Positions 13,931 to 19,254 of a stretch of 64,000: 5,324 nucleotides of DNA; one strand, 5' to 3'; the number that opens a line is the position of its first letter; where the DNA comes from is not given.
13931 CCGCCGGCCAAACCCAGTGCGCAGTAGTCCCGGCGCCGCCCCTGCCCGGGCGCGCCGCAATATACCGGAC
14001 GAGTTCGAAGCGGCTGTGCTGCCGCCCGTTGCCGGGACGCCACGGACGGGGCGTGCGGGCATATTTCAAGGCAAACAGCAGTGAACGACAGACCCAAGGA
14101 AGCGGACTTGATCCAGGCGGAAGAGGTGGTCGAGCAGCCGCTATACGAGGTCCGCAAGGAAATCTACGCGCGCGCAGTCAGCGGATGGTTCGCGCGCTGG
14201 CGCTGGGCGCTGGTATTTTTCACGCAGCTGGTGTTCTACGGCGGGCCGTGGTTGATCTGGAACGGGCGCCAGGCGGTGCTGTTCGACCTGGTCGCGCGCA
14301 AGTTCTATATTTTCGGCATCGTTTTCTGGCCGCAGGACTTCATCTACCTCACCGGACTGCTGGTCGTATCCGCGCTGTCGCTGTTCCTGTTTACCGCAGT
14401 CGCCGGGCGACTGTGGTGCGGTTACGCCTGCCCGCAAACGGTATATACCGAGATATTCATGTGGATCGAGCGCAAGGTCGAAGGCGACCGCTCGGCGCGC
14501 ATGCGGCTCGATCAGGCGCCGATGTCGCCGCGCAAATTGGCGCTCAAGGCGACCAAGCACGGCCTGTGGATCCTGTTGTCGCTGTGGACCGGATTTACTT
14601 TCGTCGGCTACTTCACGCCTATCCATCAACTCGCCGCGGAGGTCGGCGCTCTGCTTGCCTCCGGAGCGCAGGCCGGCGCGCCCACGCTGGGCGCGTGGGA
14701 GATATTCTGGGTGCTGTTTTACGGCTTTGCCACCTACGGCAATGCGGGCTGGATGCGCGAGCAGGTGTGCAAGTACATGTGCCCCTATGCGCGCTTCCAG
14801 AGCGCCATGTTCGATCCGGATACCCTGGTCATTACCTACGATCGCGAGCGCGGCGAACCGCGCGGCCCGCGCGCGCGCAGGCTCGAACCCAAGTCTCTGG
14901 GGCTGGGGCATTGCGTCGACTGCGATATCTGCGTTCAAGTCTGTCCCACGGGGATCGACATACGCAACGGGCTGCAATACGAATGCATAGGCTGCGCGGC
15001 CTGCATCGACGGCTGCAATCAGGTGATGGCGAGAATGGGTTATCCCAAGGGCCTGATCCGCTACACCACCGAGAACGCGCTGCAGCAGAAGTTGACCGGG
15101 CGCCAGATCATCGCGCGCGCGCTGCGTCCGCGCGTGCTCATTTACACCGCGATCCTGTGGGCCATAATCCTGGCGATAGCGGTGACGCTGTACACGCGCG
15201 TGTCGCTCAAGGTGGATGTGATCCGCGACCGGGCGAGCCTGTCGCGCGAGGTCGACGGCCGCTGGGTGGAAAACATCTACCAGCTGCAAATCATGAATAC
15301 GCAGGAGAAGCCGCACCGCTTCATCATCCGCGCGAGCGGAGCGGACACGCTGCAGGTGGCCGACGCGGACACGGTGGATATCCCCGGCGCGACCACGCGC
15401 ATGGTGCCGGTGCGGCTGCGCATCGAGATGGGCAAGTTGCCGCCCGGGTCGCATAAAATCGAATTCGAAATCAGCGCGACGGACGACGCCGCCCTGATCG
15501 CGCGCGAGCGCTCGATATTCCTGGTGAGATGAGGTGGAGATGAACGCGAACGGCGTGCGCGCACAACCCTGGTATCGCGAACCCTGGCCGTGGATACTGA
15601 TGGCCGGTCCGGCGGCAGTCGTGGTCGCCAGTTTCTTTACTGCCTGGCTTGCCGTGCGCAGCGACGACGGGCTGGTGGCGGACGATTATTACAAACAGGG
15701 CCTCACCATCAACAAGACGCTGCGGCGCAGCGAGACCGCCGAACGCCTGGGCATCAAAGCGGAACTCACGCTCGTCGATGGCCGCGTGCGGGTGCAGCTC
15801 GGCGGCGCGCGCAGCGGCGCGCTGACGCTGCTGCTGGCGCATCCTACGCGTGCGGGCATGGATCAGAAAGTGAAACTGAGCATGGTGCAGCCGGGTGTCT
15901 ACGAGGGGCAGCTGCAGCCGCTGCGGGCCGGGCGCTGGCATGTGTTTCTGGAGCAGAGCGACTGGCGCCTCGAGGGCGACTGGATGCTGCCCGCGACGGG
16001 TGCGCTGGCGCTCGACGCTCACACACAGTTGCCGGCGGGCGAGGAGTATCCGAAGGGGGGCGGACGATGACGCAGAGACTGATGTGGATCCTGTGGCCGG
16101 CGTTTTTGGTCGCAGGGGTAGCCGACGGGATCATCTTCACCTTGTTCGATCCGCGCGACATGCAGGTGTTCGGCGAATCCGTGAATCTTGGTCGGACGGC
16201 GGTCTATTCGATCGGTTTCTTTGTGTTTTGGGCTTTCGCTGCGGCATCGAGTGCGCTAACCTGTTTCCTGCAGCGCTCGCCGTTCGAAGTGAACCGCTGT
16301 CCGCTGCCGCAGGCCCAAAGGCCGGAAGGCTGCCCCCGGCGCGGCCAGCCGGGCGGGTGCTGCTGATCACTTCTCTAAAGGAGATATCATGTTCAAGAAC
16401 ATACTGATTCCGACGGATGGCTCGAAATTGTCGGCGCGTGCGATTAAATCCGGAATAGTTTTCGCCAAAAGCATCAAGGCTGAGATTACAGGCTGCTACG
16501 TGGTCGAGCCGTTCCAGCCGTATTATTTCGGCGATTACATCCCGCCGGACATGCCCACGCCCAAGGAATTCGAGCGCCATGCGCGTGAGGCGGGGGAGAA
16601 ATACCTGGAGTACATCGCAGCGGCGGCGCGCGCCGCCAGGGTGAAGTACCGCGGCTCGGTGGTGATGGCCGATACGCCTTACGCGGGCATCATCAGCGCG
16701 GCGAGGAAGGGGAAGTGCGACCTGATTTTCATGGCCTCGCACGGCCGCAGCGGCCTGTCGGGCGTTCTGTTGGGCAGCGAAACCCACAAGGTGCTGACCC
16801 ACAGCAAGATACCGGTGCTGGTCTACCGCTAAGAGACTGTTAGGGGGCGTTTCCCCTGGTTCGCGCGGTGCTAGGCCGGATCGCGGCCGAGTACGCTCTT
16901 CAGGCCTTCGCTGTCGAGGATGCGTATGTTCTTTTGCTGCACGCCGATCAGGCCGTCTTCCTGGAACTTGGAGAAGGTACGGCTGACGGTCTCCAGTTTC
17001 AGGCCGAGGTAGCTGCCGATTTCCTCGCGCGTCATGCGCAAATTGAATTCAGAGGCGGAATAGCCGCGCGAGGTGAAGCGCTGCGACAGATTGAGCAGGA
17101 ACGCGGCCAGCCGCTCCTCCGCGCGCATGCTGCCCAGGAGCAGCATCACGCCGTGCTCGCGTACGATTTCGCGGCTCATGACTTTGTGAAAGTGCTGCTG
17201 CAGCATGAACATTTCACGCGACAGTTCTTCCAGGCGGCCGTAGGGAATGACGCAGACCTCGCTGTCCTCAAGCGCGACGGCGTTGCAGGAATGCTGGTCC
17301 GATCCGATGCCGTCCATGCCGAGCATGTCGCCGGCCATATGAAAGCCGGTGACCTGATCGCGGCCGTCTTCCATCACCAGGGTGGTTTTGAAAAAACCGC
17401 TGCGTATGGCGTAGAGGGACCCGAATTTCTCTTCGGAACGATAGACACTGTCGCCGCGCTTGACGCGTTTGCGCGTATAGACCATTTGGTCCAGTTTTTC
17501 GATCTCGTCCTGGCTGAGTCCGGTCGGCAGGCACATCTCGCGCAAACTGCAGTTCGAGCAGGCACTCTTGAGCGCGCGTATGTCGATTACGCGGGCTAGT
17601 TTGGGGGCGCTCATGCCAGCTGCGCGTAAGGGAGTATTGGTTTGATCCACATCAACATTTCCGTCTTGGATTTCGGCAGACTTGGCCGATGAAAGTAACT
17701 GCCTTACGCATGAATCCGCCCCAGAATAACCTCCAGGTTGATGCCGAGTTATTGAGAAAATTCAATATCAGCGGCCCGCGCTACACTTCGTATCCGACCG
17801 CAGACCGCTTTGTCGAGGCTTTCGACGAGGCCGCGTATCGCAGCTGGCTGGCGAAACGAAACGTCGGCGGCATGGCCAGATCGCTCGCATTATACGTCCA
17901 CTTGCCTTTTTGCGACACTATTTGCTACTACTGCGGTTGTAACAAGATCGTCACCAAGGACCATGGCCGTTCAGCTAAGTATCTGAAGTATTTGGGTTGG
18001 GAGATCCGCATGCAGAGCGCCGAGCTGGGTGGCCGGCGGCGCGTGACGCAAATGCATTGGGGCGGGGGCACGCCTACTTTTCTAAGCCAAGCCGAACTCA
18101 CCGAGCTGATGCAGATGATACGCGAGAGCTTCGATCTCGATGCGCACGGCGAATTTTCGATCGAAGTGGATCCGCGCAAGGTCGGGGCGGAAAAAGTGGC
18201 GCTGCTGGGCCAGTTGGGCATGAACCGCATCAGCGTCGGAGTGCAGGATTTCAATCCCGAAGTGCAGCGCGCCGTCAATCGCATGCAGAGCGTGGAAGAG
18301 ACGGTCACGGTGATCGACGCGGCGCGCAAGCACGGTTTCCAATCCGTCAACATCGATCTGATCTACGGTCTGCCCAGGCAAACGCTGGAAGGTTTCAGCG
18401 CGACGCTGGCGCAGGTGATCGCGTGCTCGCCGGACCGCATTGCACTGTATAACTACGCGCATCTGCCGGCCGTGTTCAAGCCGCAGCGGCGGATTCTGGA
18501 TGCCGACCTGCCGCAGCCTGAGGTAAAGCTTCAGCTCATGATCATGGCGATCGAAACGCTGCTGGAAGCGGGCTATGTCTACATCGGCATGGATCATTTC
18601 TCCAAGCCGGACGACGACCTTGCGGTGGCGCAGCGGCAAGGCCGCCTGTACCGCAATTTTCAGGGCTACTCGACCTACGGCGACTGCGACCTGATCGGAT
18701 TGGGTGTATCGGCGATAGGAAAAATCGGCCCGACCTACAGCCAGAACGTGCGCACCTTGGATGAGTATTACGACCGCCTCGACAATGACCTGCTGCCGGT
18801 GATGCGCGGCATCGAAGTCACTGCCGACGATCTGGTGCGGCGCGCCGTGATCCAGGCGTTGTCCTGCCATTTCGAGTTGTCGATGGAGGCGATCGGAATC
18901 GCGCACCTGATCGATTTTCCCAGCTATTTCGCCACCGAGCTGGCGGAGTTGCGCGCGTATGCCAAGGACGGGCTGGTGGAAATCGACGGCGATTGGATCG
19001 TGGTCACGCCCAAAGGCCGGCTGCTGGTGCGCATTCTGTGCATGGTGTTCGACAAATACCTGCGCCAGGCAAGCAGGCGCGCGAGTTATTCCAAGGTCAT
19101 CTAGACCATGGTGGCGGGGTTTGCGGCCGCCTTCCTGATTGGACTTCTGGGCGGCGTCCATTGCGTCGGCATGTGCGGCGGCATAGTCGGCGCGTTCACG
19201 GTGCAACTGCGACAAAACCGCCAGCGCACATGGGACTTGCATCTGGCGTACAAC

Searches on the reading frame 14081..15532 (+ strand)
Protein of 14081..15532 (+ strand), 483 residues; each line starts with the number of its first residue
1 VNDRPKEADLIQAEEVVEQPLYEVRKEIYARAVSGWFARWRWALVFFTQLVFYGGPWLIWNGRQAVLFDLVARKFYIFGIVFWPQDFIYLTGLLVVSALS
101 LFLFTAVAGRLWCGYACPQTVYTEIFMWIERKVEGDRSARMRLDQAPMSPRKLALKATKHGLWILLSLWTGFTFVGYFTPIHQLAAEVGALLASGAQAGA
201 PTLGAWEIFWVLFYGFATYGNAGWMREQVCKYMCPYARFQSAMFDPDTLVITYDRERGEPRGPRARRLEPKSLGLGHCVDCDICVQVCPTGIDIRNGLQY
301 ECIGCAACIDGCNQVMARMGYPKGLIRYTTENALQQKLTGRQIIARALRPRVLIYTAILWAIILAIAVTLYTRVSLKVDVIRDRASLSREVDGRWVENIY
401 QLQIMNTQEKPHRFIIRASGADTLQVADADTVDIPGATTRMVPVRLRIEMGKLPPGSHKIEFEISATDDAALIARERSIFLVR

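Call 66: search_protein_families(library=pfam, proteins=[window:14081-15532:+], max_evalue=0.000001)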
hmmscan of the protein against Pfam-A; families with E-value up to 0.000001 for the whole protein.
window:14081-15532:+ (483 aa): 5 families
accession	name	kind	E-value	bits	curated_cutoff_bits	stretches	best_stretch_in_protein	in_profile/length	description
PF13746.11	Fer4_18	-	9.6e-42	142.2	27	1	225-330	1-113/114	4Fe-4S dicluster domain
PF11614.14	FixG_C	-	1e-27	97.1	25.6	1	367-482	2-118/119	IG-like fold at C-terminal of FixG, putative oxidoreductase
PF12801.12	Fer4_5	-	5.6e-09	36.3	22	1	93-133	4-45/48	4Fe-4S binding domain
PF12838.12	Fer4_7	-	6.2e-07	30.2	27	0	230-292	8-52/52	4Fe-4S dicluster domain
PF13187.11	Fer4_9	-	6.4e-07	29.7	27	0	230-291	8-50/52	4Fe-4S dicluster domain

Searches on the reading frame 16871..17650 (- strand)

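Call 67: search_protein_families(library=pfam, proteins=[window:16871-17650:-], max_evalue=0.000001)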
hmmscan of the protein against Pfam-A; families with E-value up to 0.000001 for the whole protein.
window:16871-17650:- (259 aa): 3 families
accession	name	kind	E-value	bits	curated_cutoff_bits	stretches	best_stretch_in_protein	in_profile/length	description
PF13545.12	HTH_Crp_2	-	1.3e-20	73.5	27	1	179-252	1-69/70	Crp-like helix-turn-helix domain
PF00027.35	cNMP_binding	-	4e-17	62.4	27.5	1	61-144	2-86/89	Cyclic nucleotide-binding domain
PF00325.26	Crp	-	4.7e-14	52.2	21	1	204-235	1-32/32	Bacterial regulatory proteins, crp family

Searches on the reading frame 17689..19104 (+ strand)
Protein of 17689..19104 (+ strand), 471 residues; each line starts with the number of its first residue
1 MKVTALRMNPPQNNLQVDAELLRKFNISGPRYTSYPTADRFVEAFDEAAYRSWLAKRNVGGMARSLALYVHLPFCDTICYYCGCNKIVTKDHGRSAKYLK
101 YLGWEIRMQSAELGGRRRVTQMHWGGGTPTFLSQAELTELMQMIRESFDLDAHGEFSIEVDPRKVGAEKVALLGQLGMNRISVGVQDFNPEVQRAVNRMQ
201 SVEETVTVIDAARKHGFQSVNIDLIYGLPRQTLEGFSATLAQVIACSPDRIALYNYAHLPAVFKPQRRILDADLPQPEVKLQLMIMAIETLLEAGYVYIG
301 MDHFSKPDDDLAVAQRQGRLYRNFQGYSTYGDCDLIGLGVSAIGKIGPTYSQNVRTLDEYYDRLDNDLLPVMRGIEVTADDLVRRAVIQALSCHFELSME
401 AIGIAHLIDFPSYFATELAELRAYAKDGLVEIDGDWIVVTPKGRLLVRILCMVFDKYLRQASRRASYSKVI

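Call 67: search_protein_families(library=pfam, proteins=[window:17689-19104:+], max_evalue=0.000001)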
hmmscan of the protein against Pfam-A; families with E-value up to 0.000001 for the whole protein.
window:17689-19104:+ (471 aa): 1 family
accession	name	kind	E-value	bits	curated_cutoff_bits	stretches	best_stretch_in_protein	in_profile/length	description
PF04055.27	Radical_SAM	-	1.7e-24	87.3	29.5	1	69-240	1-163/166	Radical SAM superfamily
